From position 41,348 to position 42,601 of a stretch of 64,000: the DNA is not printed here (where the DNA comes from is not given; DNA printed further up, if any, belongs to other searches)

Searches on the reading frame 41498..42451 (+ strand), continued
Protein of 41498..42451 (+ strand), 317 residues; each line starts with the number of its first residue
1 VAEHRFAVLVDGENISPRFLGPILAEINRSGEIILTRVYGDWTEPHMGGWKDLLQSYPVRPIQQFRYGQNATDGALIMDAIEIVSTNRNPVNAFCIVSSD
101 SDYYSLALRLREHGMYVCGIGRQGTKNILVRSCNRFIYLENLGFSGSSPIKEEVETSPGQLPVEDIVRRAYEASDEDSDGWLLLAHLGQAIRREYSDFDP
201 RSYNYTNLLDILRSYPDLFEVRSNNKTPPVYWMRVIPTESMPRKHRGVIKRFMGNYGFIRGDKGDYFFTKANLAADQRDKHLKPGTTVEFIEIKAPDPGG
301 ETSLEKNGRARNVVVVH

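Call 12: find_encoding_contigs(protein=P0036, flank=6000, max_places=3)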
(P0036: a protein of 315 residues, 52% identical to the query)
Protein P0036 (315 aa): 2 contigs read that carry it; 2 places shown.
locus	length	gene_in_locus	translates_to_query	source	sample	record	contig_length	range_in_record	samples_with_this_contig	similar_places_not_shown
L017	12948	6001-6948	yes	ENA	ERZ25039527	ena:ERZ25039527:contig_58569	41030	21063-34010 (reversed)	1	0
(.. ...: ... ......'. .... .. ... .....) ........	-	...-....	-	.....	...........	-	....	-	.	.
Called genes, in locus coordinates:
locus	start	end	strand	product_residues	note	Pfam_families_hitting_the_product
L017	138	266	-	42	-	-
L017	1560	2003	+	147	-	PF27148:Slr1353_N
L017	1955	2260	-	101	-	-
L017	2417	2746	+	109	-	PF12705:PDDEXK_1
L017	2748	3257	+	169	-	PF12705:PDDEXK_1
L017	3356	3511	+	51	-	-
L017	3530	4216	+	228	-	-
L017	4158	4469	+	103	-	-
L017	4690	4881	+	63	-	-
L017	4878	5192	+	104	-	-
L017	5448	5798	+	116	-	-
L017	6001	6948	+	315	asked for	PF01936:NYN, PF12872:OST-HTH, PF00313:CSD (weak)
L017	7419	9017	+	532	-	-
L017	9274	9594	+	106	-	PF08797:HIRAN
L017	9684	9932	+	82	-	PF00376:MerR, PF13411:MerR_1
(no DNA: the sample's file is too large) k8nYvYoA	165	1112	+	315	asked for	PF01936:NYN, PF12872:OST-HTH, PF00313:CSD (weak)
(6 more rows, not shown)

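Call 14: find_encoding_contigs(protein=P0044, flank=6000, max_places=2)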
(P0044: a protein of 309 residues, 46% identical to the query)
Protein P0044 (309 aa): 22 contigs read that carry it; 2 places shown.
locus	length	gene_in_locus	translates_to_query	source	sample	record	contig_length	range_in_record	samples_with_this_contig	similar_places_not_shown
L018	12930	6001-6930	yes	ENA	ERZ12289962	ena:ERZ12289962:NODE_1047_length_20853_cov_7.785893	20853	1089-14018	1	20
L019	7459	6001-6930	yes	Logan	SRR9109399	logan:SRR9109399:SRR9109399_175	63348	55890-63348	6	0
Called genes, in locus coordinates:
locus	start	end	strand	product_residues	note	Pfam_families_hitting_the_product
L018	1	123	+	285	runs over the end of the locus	PF05036:SPOR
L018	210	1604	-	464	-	PF01406:tRNA-synt_1e, PF01921:tRNA-synt_1f (faint), PF00133:tRNA-synt_1 (faint), PF09334:tRNA-synt_1g, PF09190:DALR_2, PF23493:CysS_C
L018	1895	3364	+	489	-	PF04715:, PF00425:Chorismate_bind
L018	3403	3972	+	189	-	PF00117:GATase, PF07722:Peptidase_C26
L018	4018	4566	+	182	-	PF13669:Glyoxalase_4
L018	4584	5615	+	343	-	PF02885:Glycos_trans_3N, PF00591:Glycos_transf_3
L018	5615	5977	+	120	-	PF04828:GFA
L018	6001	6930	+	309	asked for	PF01936:NYN, PF12872:OST-HTH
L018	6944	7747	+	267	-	PF00218:IGPS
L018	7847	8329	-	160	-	-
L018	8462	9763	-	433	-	PF00383:dCMP_cyt_deam_1, PF14437:MafB19-deam, PF14439:Bd3614-deam (weak), PF13350:Y_phosphatase3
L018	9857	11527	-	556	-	PF02463:SMC_N, PF13476:AAA_23, PF13555:AAA_29 (faint), PF13304:AAA_21 (faint)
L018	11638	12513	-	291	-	PF01513:NAD_kinase, PF20143:NAD_kinase_C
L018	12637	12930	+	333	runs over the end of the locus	PF03444:WHD_HrcA (weak), PF01628:HrcA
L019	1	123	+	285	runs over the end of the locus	PF05036:SPOR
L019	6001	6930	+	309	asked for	PF01936:NYN, PF12872:OST-HTH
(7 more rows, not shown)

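Call 15: find_encoding_contigs(protein=P0041, flank=6000, max_places=2)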
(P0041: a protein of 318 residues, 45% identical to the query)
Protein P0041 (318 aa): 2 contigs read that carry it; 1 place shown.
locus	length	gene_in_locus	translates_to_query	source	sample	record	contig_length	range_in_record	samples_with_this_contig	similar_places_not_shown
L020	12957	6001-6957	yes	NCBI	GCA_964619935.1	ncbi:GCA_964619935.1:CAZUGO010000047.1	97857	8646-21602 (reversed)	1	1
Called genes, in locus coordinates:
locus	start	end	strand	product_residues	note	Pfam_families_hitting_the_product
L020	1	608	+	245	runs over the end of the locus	PF18306:LDcluster4, PF03641:Lysine_decarbox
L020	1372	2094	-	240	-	PF14848:HU-DNA_bdg, PF18291:HU-HIG, PF14734:DUF4469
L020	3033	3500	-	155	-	-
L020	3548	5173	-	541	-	PF01676:Metalloenzyme, PF06415:iPGM_N, PF01663:Phosphodiest (weak)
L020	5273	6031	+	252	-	PF08242:Methyltransf_12 (weak)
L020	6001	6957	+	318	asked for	PF01936:NYN, PF12872:OST-HTH (weak)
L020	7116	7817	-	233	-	PF02163:Peptidase_M50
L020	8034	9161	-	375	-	PF25021:TEN_NHL (faint), PF01436:NHL (weak)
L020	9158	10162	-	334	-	PF03150:CCP_MauG, PF00034:Cytochrom_C (faint), PF21419:RoxA-like_Cyt-c (weak)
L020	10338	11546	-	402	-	PF20243:MbnP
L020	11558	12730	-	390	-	PF25021:TEN_NHL (faint), PF01436:NHL (faint), PF24684:Vgb_lyase (faint), PF23500:DUF7133 (faint)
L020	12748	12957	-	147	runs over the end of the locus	-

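Call 25: search_solved_structures(query=A2, max_evalue=0.01, show_alignments=2)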
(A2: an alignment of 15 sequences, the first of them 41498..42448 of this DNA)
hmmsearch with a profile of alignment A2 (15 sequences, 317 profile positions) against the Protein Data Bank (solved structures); distinct sequences matched with E-value up to 0.01: 25.
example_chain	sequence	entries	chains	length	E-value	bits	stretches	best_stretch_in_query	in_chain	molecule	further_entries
2kpm_A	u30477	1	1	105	2.9e-11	46.3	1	151-235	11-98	Uncharacterized protein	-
2kzv_A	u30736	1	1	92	6.1e-09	38.6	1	156-226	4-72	Uncharacterized protein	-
2kcm_A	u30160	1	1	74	0.00011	24.6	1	245-297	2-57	Cold shock domain family protein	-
2qip_A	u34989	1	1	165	0.00015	24.2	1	33-140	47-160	Protein of unknown function VPA0982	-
7zhh_A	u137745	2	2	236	0.00025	23.5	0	241-294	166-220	Upstream of N-ras, isoform A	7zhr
2mqh_A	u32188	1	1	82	0.00054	22.4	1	239-300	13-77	Nucleic acid binding protein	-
9arw_H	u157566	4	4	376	0.00077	21.9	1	244-295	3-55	CSD domain-containing protein Cmr6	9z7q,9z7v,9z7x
1i5f_A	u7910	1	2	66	0.00098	21.5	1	244-293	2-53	COLD-SHOCK PROTEIN CSPB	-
1hza_A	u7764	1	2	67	0.001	21.5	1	244-294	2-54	COLD SHOCK PROTEIN CSPB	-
6y6m_A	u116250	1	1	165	0.001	21.4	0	240-292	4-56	Upstream of N-ras, isoform A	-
1hzc_A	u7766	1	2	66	0.0011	21.3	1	244-293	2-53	COLD SHOCK PROTEIN CSPB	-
2i5m_X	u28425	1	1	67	0.0012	21.2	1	244-293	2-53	Cold shock protein cspB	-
1hzb_A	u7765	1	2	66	0.0012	21.2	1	244-293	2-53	COLD SHOCK PROTEIN CSPB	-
1c9o_A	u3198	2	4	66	0.0013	21.1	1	244-293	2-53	COLD-SHOCK PROTEIN | Cold shock protein cspB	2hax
1hz9_A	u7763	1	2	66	0.0015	20.9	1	244-293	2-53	COLD SHOCK PROTEIN CSPB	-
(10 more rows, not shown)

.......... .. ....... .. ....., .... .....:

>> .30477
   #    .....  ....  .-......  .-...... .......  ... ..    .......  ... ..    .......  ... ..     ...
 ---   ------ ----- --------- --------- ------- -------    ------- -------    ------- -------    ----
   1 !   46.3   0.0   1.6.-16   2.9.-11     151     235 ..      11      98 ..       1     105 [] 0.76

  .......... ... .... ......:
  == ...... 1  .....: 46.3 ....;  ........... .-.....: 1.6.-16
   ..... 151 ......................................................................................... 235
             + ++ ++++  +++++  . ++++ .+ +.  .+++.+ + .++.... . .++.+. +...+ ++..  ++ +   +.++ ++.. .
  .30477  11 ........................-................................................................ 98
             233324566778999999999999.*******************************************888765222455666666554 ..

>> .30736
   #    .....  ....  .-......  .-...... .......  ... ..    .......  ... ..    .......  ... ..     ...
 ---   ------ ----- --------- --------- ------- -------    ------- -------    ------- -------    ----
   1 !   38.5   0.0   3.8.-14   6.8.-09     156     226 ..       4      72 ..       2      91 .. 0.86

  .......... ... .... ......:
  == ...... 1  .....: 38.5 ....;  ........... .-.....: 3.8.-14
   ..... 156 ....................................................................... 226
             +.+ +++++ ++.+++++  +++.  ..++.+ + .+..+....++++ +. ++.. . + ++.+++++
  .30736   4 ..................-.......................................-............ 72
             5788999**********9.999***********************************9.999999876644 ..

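Call 26: search_protein_families(library=padloc, proteins=[window:41498-42451:+], max_evalue=0.01)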
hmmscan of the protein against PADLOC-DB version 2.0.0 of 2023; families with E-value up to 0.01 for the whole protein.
window:41498-42451:+ (317 aa): 1 family
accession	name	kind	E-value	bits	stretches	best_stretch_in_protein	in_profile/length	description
PDLC02916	CSD_V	-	0.00028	18.7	1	246-291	3-48/64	-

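Call 49: predict_structure(alignment_id=A2)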
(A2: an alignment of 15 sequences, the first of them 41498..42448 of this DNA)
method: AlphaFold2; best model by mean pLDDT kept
length: 317 residues; sequences in the alignment: 15
mean_pLDDT: 79.4   pTM: 0.45
mean pLDDT of the five models: 79.4, 79.4, 78.6, 72.9, 71.5
residues with pLDDT >= 90: 67; 70-90: 186; 50-70: 45; < 50: 19
segments of 3 or more residues with pLDDT < 50: 144-159
pLDDT, mean of each block of 10 residues (from residue 1): 82 86 89 89 76 75 66 63 69 89 84 91 85 90 46 36 83 84 89 74 73 83 86 79 84 86 88 79 91 84 78 85
secondary structure, 60 per line:
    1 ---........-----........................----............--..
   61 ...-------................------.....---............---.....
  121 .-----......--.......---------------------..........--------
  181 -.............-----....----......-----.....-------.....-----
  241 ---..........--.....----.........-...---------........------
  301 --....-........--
elements in order: E4-11 H17-30 E31-40 H45-56 E59-63 H71-86 E93-97 H101-112 E116-121 H127-132 E135-138 H163-172 H184-194 H200-203 H208-213 E219-223 E231-235 E244-253 E256-260 E265-269 E287-294 H303-306 E308-315

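Call 53: fold_search(model_id=the predicted structure, library=pdb)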
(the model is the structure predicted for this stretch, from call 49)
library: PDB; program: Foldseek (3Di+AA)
matches with E <= 10: 1604; with E <= 0.001: 14
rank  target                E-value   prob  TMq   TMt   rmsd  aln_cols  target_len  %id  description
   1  2qip                  1.6e-07  1.00  0.35  0.64   4.8       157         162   19  Crystal structure of a protein of unknown function VPA0982 from Vibrio parahaemolyticus RIMD 2210633 (released 2007-07-24)
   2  5yaa_C                4.8e-07  1.00  0.38  0.76   2.9       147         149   18  Crystal structure of Marf1 NYN domain from Mus musculus (released 2018-10-03)
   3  6fdl_B                7.3e-07  1.00  0.38  0.74   3.1       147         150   18  Crystal structure of the NYN domain of human MARF1 (released 2018-11-07)
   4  5yaa_D                1.9e-06  1.00  0.38  0.76   3.0       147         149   18  Crystal structure of Marf1 NYN domain from Mus musculus (released 2018-10-03)
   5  6fdl_A                2.0e-06  1.00  0.37  0.72   3.2       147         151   18  Crystal structure of the NYN domain of human MARF1 (released 2018-11-07)
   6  5yaa_A                3.5e-06  1.00  0.38  0.75   2.9       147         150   18  Crystal structure of Marf1 NYN domain from Mus musculus (released 2018-10-03)
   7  4qqb_X                4.3e-05  1.00  0.19  0.78   3.5        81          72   22  Structural basis for the assembly of the SXL-UNR translation regulatory complex (released 2014-09-03)
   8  2kpm_MODEL_1_A        4.3e-05  1.00  0.23  0.61  12.2       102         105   25  Solution NMR Structure of uncharacterized protein from gene locus NE0665 of Nitrosomonas europaea. Northeast S (released 2009-12-15)
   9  7zhh_A                1.1e-04  1.00  0.20  0.28   4.0        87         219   22  Complex structure of drosophila Unr CSD789 and a poly(A) RNA sequence (released 2022-12-07)
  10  2yty_MODEL_1_A        2.1e-04  1.00  0.19  0.62   4.0        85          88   24  Solution structure of the fourth cold-shock domain of the human KIAA0885 protein (UNR protein) (released 2008-04-08)
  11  1wfq_MODEL_1_A        2.2e-04  1.00  0.20  0.63   3.5        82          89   23  Solution structure of the first cold-shock domain of the human KIAA0885 protein (UNR protein) (released 2004-11-26)
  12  6nor_B                2.5e-04  0.91  0.24  0.23  18.1       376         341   10  Crystal structure of GenD2 from gentamicin A biosynthesis in complex with NAD (released 2019-05-15)
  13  6y4h_MODEL_1_A        5.2e-04  1.00  0.19  0.33   4.8        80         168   22  Solution structure of cold-shock domain 7 and 8 of drosophila Upstream of N-Ras (Unr) (released 2020-07-29)
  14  6y6e                  7.5e-04  1.00  0.19  0.25   2.2        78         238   17  drosophila Unr CSD456 (released 2020-07-29)
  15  3q2k_O                1.1e-03  0.82  0.24  0.23  18.4       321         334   12  Crystal structure of the WlbA dehydrogenase from Bordetella pertussis in complex with NADH and UDP-GlcNAcA (released 2011-01-19)
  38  2kzv_MODEL_1_A        6.7e-03  1.00  0.23  0.66   3.6        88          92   23  Solution NMR structure of CV_0373(175-257) protein from Chromobacterium violaceum, Northeast Structural Genomi (released 2010-08-25)
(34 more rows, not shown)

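Call 62: find_encoding_contigs(protein=P0055, flank=5000, max_places=1)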
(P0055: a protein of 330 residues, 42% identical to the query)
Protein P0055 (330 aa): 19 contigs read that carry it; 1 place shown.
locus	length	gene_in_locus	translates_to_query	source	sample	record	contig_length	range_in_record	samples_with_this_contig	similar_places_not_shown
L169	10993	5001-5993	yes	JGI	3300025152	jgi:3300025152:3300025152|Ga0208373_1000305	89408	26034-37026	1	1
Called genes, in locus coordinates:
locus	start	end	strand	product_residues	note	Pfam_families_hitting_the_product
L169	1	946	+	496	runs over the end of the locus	PF13148:DUF3987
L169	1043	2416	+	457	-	-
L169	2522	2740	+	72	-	-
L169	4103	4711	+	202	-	PF11726:YagK_YfjJ_C, PF23343:REP_ORF2-G2P (weak)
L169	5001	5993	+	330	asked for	PF01936:NYN, PF12872:OST-HTH, PF00313:CSD (weak)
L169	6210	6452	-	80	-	PF06794:UPF0270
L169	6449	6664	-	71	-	PF12843:QSregVF_b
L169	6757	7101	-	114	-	-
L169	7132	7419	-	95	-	PF00216:Bac_DNA_binding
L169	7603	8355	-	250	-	PF17762:HTH_ParB (faint)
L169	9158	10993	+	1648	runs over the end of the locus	-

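Call 63: find_encoding_contigs(protein=P0070, flank=5000, max_places=1)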
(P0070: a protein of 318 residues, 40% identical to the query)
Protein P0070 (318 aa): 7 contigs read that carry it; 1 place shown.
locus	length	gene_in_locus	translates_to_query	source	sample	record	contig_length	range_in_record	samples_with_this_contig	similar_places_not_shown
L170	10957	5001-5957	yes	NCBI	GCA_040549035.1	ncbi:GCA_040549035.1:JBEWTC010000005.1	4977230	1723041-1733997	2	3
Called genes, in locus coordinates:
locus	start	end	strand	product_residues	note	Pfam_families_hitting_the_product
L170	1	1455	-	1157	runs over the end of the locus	-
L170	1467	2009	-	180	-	PF08747:BrxB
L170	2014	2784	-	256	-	-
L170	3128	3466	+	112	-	-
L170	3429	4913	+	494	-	-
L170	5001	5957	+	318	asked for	PF01936:NYN, PF12872:OST-HTH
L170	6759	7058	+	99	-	-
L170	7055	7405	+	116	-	PF05717:TnpB_IS66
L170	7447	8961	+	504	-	PF13007:LZ_Tnp_IS66, PF13005:zf-IS66, PF03050:DDE_Tnp_IS66, PF13817:DDE_Tnp_IS66_C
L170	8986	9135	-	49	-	-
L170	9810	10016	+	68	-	PF00313:CSD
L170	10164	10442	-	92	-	PF03891:DUF333 (weak)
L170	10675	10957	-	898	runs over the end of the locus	-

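Call 64: find_encoding_contigs(protein=P0049, flank=5000, max_places=1)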
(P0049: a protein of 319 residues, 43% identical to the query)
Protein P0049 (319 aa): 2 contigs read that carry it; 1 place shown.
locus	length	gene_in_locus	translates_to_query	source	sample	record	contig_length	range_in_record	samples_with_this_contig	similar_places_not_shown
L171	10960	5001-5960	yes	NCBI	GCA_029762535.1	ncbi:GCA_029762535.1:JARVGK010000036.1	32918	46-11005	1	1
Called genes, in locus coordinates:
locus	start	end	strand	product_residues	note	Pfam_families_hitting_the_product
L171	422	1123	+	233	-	PF06005:ZapB (faint)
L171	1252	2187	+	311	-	-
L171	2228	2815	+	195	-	PF00578:AhpC-TSA, PF08534:Redoxin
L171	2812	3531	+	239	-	-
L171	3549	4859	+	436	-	PF04055:Radical_SAM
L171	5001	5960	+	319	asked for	PF01936:NYN, PF12872:OST-HTH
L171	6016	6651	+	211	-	-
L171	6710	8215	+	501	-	PF01663:Phosphodiest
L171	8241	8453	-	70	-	-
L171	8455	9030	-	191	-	PF13469:Sulfotransfer_3 (faint)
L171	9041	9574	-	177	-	PF01583:APS_kinase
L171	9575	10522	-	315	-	PF01368:DHH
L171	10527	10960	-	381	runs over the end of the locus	PF14306:PUA_2, PF01747:ATP-sulfurylase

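Call 65: find_encoding_contigs(protein=P0081, flank=5000, max_places=1)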
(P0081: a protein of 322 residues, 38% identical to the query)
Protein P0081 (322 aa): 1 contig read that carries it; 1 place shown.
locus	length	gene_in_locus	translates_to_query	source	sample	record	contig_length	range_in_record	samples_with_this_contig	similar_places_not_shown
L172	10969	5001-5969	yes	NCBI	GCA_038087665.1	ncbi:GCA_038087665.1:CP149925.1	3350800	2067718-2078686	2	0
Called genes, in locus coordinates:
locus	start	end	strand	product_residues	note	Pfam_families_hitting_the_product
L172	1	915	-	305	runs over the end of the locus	PF13737:DDE_Tnp_1_5, PF01609:DDE_Tnp_1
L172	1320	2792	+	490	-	PF02028:BCCT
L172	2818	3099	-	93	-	PF00639:Rotamase, PF13616:Rotamase_3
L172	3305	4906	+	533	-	-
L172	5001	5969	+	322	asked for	PF01936:NYN, PF12872:OST-HTH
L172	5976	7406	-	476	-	PF01139:RtcB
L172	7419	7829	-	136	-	PF01951:Archease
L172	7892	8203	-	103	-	PF19617:DUF6122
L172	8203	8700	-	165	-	PF11143:DUF2919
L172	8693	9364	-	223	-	PF00392:GntR, PF07729:FCD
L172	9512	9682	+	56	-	-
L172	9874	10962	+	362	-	PF02102:Peptidase_M35, PF14521:Aspzincin_M35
